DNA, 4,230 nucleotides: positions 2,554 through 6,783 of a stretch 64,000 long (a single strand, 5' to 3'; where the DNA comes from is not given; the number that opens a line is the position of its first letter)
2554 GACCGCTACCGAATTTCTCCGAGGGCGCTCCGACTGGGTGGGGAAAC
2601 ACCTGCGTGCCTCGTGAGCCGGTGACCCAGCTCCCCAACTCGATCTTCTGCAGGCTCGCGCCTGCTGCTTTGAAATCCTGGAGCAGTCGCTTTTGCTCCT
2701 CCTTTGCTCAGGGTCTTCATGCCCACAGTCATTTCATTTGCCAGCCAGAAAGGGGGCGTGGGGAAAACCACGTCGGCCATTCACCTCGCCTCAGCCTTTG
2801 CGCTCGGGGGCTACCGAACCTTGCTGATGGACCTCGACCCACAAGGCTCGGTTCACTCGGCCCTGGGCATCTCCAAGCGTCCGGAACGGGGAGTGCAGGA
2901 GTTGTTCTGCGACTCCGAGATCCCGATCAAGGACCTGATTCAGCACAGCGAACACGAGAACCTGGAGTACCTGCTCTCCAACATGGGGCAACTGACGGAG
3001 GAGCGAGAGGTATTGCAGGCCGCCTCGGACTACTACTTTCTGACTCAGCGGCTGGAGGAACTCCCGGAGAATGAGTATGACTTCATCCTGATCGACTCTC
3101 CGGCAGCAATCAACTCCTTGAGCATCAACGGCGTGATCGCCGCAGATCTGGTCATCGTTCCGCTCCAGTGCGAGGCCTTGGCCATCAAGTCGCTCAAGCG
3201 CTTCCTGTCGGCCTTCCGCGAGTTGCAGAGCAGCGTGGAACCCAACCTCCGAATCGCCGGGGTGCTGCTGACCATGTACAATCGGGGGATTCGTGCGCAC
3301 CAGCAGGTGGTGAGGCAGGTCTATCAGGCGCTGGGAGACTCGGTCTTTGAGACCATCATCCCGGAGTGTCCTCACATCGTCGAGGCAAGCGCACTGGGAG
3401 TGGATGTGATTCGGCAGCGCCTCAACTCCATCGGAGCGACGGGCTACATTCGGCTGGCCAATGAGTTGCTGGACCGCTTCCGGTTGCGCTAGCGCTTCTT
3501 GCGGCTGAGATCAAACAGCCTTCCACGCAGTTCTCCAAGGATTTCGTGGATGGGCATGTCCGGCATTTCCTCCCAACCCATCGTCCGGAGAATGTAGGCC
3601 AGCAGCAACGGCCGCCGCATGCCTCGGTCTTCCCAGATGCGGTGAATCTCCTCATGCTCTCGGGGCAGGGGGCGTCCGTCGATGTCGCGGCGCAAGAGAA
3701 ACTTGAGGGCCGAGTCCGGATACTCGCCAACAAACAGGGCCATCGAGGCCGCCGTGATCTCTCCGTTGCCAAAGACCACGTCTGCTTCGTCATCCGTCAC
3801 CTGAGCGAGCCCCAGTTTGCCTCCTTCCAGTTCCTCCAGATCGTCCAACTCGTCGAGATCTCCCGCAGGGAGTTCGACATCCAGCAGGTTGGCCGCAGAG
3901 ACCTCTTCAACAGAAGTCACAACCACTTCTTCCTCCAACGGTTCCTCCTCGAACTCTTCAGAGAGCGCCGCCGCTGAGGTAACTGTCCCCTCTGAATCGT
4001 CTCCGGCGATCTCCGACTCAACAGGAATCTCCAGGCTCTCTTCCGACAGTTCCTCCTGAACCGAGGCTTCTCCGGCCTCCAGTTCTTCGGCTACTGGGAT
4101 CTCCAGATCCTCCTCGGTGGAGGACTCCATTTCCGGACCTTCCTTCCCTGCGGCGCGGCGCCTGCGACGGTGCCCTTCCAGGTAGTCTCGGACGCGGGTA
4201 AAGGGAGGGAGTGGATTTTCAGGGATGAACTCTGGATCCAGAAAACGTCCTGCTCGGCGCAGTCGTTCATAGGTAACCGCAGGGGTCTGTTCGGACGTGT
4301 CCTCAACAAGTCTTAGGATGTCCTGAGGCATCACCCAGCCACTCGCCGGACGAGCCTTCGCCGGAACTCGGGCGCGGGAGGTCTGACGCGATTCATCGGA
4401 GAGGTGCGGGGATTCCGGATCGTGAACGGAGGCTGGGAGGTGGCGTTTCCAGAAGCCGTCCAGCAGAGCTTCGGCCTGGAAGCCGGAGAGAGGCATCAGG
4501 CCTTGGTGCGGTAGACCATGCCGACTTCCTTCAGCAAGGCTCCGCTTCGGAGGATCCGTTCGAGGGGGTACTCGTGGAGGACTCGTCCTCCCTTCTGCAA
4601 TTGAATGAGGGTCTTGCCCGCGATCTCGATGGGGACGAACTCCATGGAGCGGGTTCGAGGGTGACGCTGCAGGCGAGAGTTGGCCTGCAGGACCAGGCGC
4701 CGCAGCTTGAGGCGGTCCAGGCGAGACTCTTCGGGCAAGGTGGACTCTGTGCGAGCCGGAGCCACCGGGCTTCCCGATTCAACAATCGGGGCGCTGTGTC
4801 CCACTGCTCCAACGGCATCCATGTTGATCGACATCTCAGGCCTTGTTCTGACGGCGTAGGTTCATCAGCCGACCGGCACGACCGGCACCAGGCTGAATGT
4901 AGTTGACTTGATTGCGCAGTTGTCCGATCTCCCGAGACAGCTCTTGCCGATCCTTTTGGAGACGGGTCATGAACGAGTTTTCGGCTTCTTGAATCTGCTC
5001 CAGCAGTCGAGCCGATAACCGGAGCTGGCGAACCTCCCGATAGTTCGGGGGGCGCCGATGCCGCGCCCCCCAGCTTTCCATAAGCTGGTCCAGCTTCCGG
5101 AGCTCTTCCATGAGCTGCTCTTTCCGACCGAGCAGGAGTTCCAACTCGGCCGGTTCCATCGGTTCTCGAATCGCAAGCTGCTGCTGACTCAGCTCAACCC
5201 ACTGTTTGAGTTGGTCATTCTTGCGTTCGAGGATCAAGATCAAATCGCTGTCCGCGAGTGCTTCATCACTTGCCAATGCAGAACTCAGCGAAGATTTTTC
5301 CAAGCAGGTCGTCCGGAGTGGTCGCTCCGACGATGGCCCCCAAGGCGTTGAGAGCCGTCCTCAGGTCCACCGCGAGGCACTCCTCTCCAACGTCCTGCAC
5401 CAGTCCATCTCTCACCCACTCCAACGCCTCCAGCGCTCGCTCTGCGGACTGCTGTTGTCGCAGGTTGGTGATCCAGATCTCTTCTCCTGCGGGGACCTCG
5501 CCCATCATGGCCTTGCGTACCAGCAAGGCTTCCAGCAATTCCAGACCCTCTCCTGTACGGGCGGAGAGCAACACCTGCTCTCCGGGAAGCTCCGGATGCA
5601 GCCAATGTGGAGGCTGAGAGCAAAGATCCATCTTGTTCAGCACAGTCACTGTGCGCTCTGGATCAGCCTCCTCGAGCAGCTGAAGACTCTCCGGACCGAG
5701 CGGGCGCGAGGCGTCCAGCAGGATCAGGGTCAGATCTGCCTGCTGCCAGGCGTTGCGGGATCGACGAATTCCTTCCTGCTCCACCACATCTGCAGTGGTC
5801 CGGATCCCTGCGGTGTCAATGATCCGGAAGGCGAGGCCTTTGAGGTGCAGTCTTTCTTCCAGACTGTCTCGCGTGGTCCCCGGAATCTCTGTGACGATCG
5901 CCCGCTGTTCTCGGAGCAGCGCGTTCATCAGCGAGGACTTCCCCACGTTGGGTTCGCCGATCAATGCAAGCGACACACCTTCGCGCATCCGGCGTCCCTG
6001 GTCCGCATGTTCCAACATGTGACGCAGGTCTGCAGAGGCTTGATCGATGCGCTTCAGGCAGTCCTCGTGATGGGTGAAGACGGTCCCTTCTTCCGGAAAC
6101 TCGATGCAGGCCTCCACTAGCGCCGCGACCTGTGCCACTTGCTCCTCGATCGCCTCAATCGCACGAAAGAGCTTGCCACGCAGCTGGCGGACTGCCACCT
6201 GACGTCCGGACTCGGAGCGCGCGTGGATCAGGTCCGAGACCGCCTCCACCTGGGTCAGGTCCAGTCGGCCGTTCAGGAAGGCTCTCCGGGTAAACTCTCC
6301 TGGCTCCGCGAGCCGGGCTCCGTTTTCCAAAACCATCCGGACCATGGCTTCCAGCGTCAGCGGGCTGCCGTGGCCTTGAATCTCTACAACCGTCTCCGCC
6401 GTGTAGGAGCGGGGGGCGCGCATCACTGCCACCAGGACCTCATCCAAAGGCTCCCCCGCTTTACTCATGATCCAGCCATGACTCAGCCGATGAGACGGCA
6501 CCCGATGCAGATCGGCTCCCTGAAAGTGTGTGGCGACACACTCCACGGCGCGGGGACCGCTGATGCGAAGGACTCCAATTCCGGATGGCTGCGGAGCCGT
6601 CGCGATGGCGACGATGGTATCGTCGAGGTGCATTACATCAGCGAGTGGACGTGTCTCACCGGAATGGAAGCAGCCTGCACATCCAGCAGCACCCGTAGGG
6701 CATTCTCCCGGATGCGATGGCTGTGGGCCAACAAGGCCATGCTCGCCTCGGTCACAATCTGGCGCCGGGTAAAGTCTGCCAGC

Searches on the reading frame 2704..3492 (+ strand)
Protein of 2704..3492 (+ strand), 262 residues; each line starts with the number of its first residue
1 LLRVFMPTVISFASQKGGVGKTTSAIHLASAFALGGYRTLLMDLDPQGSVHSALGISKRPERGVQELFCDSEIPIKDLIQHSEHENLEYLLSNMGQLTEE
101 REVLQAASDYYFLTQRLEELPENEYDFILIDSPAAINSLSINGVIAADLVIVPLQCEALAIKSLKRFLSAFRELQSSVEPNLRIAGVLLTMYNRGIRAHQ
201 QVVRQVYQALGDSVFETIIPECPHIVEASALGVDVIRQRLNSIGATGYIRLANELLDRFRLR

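Call 21: search_protein_families(library=pfam, proteins=[window:2704-3492:+], max_evalue=0.001)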
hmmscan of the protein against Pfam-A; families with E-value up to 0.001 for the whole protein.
window:2704-3492:+ (262 aa): 8 families
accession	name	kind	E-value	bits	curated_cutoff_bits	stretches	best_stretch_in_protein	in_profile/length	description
PF13614.12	AAA_31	-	1e-40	140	27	1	8-184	2-177/177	AAA domain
PF01656.29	CbiA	-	1.4e-25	90.1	25.4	1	10-232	1-122/125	CobQ/CobB/MinD/ParA nucleotide binding domain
PF10609.15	ParA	-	3.5e-10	40.2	27.1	1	8-177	4-166/246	NUBPL iron-transfer P-loop NTPase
PF09140.17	MipZ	-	3.7e-10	40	20.7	1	9-155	2-130/262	ATPase MipZ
PF02374.21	ArsA_ATPase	-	1.8e-08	34.4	24.3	1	12-134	5-134/305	Anion-transporting ATPase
PF06564.18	CBP_BcsQ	-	3.1e-07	30.6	21.3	1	11-158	5-149/234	Cellulose biosynthesis protein BcsQ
PF07015.17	VirC1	-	2.9e-06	27.2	24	0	9-49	3-43/231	VirC1 protein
PF00142.24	Fer4_NifH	-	0.00079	19.4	25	0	16-49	8-41/271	4Fe-4S iron sulfur cluster binding proteins, NifH/frxC family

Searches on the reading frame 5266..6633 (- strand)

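Call 21: search_protein_families(library=pfam, proteins=[window:5266-6633:-], max_evalue=0.001)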
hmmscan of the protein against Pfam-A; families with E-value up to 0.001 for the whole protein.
window:5266-6633:- (455 aa): 7 families
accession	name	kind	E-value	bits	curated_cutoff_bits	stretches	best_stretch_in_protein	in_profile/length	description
PF12631.12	MnmE_helical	-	2.5e-52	178.5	40.1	1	126-452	1-211/211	MnmE helical domain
PF10396.14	TrmE_N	-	1.5e-39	135.2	29.8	1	6-123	1-117/117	GTP-binding protein TrmE N-terminus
PF01926.29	MMR_HSR1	-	1.1e-24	87.2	21.9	1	222-334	2-113/113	50S ribosome-binding GTPase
PF02421.24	FeoB_N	-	2.2e-12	47.2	27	1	221-340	2-120/156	Ferrous iron transport protein B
PF00350.29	Dynamin_N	-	1.2e-05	25.8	27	0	223-254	2-33/168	Dynamin family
PF03193.22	RsgA_GTPase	-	7.3e-05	23.1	30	0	219-254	106-141/174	RsgA GTPase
PF00009.33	GTP_EFTU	-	0.0007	19.7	26.5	0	252-340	54-137/188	Elongation factor Tu GTP binding domain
